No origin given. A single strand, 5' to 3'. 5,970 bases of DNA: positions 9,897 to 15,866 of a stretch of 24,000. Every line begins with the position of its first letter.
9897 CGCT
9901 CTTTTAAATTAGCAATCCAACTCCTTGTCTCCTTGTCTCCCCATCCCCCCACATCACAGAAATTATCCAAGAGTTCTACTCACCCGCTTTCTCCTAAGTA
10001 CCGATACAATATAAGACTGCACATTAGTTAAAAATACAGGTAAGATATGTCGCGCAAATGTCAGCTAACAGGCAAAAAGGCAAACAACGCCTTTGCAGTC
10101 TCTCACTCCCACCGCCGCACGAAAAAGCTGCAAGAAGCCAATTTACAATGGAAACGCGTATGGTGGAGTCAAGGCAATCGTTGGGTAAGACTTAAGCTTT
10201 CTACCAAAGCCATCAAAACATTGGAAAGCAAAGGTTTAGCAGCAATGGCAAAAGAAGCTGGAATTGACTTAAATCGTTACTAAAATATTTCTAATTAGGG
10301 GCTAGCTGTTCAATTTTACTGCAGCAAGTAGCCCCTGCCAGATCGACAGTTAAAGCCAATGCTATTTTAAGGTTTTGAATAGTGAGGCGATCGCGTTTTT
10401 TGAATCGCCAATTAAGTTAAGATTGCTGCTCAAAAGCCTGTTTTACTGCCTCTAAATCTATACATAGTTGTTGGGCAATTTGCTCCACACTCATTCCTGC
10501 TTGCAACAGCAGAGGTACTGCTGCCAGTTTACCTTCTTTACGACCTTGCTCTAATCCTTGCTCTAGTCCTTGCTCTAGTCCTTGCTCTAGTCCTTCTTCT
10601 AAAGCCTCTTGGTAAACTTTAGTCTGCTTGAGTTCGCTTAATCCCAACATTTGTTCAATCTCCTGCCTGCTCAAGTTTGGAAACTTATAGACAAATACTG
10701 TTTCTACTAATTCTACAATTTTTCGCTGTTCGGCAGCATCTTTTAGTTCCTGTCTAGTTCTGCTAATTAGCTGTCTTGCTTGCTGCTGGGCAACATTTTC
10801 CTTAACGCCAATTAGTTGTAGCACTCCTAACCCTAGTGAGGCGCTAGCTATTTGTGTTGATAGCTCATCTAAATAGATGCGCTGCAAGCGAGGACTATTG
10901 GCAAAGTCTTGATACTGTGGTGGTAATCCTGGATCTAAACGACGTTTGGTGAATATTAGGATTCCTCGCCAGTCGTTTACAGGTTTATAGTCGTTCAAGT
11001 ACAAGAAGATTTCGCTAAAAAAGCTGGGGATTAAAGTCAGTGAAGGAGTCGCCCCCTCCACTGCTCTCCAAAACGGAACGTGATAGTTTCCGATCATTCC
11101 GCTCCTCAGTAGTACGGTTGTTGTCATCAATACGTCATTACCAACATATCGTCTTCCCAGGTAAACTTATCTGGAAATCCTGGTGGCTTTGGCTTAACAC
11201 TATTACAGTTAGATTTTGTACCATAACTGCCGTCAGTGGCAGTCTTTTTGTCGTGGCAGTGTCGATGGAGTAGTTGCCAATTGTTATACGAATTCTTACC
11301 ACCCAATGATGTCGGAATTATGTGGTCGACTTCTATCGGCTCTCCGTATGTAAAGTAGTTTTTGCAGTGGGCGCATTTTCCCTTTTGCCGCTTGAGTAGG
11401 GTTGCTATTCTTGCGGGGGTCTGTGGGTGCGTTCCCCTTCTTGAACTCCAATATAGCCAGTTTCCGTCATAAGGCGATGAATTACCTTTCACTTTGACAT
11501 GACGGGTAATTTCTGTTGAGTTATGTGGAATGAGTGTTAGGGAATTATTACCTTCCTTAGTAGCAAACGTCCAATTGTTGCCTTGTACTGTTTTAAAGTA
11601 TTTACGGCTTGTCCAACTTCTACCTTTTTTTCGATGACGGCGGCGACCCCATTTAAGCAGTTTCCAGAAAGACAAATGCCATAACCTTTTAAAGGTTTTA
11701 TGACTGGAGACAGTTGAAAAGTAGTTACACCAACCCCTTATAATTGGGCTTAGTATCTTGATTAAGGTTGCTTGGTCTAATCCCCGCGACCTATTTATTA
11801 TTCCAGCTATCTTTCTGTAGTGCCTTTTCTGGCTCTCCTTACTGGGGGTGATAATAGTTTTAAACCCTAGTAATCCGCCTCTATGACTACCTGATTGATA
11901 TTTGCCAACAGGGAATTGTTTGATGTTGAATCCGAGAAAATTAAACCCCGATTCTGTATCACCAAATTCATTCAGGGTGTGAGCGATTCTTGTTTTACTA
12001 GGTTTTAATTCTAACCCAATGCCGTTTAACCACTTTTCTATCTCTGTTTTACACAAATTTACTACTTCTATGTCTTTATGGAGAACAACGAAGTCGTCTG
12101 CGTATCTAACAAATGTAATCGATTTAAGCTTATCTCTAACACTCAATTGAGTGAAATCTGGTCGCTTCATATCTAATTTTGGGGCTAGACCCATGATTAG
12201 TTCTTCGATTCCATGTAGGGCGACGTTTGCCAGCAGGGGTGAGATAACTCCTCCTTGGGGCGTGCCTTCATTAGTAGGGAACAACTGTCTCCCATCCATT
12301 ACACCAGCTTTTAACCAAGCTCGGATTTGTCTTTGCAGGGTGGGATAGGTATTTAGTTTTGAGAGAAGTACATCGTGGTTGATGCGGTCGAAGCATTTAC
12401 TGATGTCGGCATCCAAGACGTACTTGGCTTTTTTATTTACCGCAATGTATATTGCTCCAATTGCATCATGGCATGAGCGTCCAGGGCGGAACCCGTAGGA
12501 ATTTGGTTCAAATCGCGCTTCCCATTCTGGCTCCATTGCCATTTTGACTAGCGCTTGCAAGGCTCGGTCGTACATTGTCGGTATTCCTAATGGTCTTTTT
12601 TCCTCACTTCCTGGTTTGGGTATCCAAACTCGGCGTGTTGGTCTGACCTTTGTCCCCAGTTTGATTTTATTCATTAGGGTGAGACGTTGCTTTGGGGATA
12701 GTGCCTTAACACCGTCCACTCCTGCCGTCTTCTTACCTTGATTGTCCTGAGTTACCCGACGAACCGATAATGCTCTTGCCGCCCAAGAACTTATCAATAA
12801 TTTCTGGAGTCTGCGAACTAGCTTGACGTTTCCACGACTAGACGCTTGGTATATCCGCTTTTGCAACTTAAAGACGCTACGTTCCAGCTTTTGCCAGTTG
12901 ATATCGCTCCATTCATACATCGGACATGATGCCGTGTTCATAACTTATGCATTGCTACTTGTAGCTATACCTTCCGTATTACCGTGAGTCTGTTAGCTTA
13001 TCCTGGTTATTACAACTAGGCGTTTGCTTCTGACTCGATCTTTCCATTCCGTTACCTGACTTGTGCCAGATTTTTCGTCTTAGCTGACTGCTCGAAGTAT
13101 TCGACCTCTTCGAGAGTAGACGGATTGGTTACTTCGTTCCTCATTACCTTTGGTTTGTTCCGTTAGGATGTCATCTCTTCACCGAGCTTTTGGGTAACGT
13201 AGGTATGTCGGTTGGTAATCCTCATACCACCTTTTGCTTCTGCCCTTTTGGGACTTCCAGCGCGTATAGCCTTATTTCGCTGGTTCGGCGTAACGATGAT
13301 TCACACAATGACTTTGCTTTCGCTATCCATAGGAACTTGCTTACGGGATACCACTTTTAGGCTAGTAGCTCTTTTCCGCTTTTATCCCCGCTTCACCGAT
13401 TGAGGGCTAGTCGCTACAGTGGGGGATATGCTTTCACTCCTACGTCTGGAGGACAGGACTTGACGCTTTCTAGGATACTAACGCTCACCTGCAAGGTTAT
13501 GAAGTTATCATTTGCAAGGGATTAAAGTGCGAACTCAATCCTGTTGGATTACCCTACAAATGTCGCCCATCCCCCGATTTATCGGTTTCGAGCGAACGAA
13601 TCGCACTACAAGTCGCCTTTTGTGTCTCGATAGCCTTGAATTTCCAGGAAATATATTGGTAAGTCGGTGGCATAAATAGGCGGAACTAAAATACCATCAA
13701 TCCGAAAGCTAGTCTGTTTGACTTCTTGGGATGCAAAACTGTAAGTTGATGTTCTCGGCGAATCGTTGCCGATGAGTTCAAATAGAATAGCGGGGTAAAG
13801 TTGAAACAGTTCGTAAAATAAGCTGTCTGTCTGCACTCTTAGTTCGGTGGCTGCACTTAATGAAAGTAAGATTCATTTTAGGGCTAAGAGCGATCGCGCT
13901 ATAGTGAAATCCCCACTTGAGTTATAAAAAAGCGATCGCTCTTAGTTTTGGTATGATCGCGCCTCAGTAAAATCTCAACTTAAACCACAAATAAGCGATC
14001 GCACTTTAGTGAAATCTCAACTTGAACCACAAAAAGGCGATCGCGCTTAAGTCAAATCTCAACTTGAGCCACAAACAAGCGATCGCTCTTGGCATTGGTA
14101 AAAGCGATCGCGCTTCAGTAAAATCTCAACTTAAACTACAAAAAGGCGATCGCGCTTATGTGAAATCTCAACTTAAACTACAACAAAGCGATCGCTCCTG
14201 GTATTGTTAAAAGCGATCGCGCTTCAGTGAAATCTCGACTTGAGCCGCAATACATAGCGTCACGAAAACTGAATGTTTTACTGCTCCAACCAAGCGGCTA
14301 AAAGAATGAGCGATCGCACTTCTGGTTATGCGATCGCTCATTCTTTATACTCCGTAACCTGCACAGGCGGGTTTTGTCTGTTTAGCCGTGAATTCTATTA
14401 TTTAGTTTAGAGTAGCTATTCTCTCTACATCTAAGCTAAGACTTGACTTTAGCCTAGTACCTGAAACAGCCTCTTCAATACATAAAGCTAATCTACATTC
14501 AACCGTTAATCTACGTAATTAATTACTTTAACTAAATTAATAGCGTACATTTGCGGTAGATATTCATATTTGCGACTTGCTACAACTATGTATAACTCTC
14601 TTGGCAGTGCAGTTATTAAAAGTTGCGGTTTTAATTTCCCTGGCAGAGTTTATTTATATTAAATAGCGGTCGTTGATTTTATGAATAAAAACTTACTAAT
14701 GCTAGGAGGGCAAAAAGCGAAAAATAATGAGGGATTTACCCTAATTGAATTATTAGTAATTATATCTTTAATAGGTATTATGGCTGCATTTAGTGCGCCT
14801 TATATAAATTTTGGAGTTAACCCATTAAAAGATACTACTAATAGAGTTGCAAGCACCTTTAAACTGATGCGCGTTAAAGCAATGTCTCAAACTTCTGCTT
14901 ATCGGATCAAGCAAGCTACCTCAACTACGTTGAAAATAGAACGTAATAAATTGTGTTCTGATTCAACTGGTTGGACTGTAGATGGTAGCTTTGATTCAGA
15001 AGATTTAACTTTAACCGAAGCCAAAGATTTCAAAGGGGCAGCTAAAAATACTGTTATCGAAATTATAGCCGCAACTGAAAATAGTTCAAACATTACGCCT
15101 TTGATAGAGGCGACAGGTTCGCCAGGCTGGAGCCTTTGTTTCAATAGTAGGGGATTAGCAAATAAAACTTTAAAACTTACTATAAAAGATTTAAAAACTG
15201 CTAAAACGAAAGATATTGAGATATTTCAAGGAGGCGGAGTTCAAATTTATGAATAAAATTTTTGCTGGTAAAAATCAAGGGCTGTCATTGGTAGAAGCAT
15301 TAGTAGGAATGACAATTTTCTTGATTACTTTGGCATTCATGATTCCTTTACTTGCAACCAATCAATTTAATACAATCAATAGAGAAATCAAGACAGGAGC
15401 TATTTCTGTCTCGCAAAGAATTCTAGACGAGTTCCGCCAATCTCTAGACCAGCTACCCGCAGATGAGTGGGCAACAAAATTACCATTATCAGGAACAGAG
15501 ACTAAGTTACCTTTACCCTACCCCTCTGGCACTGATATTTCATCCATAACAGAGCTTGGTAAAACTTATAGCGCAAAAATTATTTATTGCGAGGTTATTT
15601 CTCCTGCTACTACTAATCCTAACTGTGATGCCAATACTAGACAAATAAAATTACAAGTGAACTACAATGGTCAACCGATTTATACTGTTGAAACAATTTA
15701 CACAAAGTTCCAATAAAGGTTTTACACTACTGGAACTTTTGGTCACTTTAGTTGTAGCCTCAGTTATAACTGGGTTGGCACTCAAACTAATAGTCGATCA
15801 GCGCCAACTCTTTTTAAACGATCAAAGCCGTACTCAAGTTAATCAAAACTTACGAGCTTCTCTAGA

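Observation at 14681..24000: Full minor-pilin set (FimT/GspH-, PilV-, PilW-, PilX-like) followed by a giant pilin-anchored protein in the PilY1 position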

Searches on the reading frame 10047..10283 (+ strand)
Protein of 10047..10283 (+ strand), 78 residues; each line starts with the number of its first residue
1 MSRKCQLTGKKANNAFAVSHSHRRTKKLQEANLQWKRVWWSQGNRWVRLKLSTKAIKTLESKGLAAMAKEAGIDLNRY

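Call 10: search_protein_families(library=pfam, proteins=[window:10047-10283:+], max_evalue=0.001)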
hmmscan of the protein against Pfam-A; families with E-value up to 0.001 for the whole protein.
window:10047-10283:+ (78 aa): 1 family
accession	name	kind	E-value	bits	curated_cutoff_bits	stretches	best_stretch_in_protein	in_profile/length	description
PF00830.24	Ribosomal_L28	-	1e-19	70.7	27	1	3-60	1-58/60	Ribosomal L28 family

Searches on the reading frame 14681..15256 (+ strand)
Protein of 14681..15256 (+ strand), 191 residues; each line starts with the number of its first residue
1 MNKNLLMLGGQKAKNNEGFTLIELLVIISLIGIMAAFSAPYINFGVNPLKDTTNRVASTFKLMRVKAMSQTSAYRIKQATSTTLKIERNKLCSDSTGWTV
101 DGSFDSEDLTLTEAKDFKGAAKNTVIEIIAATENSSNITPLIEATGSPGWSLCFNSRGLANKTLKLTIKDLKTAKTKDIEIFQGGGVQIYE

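Call 7: search_protein_families(library=pfam, proteins=[window:14681-15256:+], max_evalue=1)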
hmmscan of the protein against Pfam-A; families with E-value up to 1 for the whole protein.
window:14681-15256:+ (191 aa): 4 families
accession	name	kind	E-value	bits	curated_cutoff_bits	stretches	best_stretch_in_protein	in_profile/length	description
PF07963.17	N_methyl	-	1.2e-06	28.3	21.2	1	14-37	2-25/27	Prokaryotic N-terminal methylation motif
PF12019.13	GspH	-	0.011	16.7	21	1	53-182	2-105/108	Type II transport protein GspH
PF23013.2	IML1_N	-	0.045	14.4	27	0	103-138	14-48/89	IML1 N-terminal double psi beta barrel domain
PF00197.24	Kunitz_legume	-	0.14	12.4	25.9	1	73-115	65-109/176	Trypsin and protease inhibitor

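Call 8: search_protein_families(library=ncbifam, proteins=[window:14681-15256:+], max_evalue=1)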
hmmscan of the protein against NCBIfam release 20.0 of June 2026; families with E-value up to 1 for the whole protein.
window:14681-15256:+ (191 aa): 14 families
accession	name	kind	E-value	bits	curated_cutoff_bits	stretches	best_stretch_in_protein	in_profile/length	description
TIGR01708.2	typeII_sec_gspH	equivalog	1.1e-07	32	80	1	17-113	2-99/169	type II secretion system minor pseudopilin GspH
NF041775.1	typeIV_PilA_Myxo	equivalog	8.7e-05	22.6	400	1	15-42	9-37/214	type IV pilin protein PilA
NF047827.1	T3SSXpsH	equivalog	0.00024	20.9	160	1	18-76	2-62/145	type II secretion system protein XpsH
TIGR01710.1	typeII_sec_gspG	equivalog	0.00056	20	88.85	1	18-42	2-26/134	type II secretion system major pseudopilin GspG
NF007862.0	PRK10574.1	equivalog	0.00057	20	138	1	15-40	3-28/145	prepilin peptidase-dependent pilin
NF007800.0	PRK10506.1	equivalog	0.00061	19.7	158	1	12-38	4-30/163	prepilin peptidase-dependent protein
TIGR02596.1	TIGR02596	subfamily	0.001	19.2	70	1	19-70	1-54/196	Verru_Chthon cassette protein D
TIGR02532.1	IV_pilin_GFxxxE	domain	0.0016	18.2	16.3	1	18-37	3-22/24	prepilin-type N-terminal cleavage/methylation domain-containing protein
NF040999.1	pilin_ComGC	equivalog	0.0037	17.4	75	1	17-84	2-63/84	competence type IV pilus major pilin ComGC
NF041002.1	pilin_ComGF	equivalog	0.017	15.4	80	1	17-70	2-55/139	competence type IV pilus minor pilin ComGF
NF041013.1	T4P_ComGE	equivalog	0.032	14.3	49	1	14-37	1-24/83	competence type IV pilus minor pilin ComGE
TIGR02599.1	TIGR02599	subfamily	0.047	12.9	256.5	1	18-80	1-60/361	Verru_Chthon cassette protein C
NF040982.1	ComGD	equivalog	0.064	13.7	70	1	17-107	2-93/139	competence type IV pilus minor pilin ComGD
NF038304.1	EPS_HpsC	equivalog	0.07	12.7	200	1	11-49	15-50/318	hormogonium polysaccharide secretion pseudopilin HpsC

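Call 64: search_solved_structures(query=window:14681-15256:+, max_evalue=1)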
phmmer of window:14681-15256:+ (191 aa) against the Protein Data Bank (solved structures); distinct sequences matched with E-value up to 1: 17.
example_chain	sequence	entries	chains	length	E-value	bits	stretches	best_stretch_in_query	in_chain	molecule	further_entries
7tgg_A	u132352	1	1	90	1.1e-06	31.7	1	4-51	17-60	Geopilin domain 1 protein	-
9egp_A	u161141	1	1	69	6.4e-06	29.2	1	11-42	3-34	Geopilin domain 1 protein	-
9laa_A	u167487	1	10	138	0.0022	21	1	14-41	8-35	Type IV pilin protein PilA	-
9lab_B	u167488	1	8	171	0.0063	19.4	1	14-43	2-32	MSHA major pilin subunit MshA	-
2m7g_A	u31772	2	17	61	0.0072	19.3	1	19-54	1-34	Geopilin domain 1 protein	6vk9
3sok_A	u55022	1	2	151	0.017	18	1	19-44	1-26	Fimbrial protein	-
1oqw_A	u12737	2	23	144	0.033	17.1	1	19-82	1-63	Fimbrial protein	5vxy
8tum_e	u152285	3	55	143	0.088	15.7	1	19-45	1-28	Type IV major pilin protein PilA | Pilin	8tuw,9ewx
8tob_GA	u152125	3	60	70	0.092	15.6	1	20-58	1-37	Fimbrial protein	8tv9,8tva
8tj2_C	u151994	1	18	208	0.099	15.5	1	19-46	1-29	Type IV major pilin protein PilA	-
2hi2_A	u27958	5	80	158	0.11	15.4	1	19-41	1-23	Fimbrial protein | PilA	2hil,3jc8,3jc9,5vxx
1ay2_A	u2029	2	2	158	0.14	15.1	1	19-41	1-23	TYPE 4 PILIN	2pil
8p3b_A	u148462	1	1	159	0.41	13.5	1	19-41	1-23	Fimbrial protein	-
5kua_A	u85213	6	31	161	0.52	13.2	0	19-41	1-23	pilin | Neisseria meningitidis PilE variant SB-GATDH | Neisseria meningitidis PilE, SB-DATDH variant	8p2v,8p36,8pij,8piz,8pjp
8qqj_J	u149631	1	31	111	0.7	12.8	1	19-52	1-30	Type IV narrow pilus major component PilA5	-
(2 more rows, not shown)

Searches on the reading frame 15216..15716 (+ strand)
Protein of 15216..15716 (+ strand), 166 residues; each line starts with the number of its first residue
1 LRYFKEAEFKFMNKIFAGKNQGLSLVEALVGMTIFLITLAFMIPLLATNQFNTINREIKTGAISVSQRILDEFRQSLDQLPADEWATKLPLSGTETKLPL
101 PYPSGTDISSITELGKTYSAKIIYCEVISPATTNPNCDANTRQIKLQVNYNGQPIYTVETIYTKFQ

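Call 7: search_protein_families(library=pfam, proteins=[window:15216-15716:+], max_evalue=1)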
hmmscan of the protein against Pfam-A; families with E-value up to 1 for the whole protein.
window:15216-15716:+ (166 aa): 1 family
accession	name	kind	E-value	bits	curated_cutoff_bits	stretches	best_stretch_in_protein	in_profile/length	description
PF07963.17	N_methyl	-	0.00033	20.6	21.2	1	19-42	3-26/27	Prokaryotic N-terminal methylation motif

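Call 8: search_protein_families(library=ncbifam, proteins=[window:15216-15716:+], max_evalue=1)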
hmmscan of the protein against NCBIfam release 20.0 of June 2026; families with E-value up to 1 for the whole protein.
window:15216-15716:+ (166 aa): 5 families
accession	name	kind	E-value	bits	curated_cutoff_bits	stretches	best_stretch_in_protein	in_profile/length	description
NF041013.1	T4P_ComGE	equivalog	0.00039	20.5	49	1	19-63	2-46/83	competence type IV pilus minor pilin ComGE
NF038304.1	EPS_HpsC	equivalog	0.064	12.8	200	1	4-50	6-54/318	hormogonium polysaccharide secretion pseudopilin HpsC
TIGR01710.1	typeII_sec_gspG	equivalog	0.11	12.5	88.85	1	21-85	1-64/134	type II secretion system major pseudopilin GspG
NF041659.1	Papain_Inhib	equivalog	0.11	12.5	150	1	131-155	71-95/130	cysteine/serine endopeptidase inhibitor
NF007400.1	PRK09929.1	equivalog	0.17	12.1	90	1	27-69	6-49/91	DUF1471 family periplasmic protein YahO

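Call 65: search_solved_structures(query=window:15249-15716:+, max_evalue=1)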
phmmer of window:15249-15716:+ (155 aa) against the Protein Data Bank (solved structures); distinct sequences matched with E-value up to 1: 0.
